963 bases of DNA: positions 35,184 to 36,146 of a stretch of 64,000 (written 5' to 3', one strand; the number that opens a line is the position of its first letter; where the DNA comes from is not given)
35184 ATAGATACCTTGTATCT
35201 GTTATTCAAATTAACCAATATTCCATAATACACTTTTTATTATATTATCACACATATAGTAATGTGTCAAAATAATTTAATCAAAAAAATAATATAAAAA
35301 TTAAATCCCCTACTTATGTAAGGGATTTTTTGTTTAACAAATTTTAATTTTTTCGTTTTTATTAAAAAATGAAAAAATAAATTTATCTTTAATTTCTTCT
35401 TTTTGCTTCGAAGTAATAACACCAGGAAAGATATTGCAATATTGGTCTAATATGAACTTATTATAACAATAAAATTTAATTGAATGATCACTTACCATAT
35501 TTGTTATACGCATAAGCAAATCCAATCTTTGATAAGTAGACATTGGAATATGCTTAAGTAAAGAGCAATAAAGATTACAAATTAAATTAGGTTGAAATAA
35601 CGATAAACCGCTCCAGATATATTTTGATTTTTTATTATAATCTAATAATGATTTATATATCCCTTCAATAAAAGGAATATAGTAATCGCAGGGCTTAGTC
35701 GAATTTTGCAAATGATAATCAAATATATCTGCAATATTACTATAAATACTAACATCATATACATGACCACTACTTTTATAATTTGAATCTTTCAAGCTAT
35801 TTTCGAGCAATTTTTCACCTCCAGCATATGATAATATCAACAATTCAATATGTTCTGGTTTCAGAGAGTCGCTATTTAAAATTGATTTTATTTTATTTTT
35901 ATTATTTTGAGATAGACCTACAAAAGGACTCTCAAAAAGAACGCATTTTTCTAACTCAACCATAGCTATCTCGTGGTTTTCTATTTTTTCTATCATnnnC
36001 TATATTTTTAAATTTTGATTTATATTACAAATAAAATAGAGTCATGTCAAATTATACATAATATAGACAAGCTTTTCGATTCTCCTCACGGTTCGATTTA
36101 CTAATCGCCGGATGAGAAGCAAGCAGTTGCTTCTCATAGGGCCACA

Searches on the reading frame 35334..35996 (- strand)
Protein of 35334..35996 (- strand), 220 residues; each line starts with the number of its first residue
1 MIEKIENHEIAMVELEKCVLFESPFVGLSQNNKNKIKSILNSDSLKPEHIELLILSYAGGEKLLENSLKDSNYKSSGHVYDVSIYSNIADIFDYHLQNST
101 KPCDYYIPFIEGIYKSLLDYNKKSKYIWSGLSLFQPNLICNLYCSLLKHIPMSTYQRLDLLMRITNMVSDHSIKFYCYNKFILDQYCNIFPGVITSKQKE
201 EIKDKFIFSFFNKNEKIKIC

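Call 8: search_protein_families(library=pfam, proteins=[window:35334-35996:-])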
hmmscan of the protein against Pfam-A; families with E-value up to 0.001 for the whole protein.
window:35334-35996:- (220 aa): 0 families

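Call 27: search_protein_families(library=phrogs, proteins=[window:35334-35996:-], max_evalue=0.01)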
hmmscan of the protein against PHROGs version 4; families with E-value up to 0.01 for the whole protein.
window:35334-35996:- (220 aa): 0 families

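Call 78: find_homologous_proteins(query=window:35334-35996:-, max_evalue=0.00001)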
Query window:35334-35996:- (220 aa): 1 proteins with E <= 0.00001 among 256 candidates.
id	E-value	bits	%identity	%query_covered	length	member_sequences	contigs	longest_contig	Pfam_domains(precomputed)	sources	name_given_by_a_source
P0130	1.9e-141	487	100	100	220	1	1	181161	-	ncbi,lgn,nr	ncbi:MAG: hypothetical protein NTU81_03600 [Candidatus Nomurabacteria bacterium]|nr:hypothetical pro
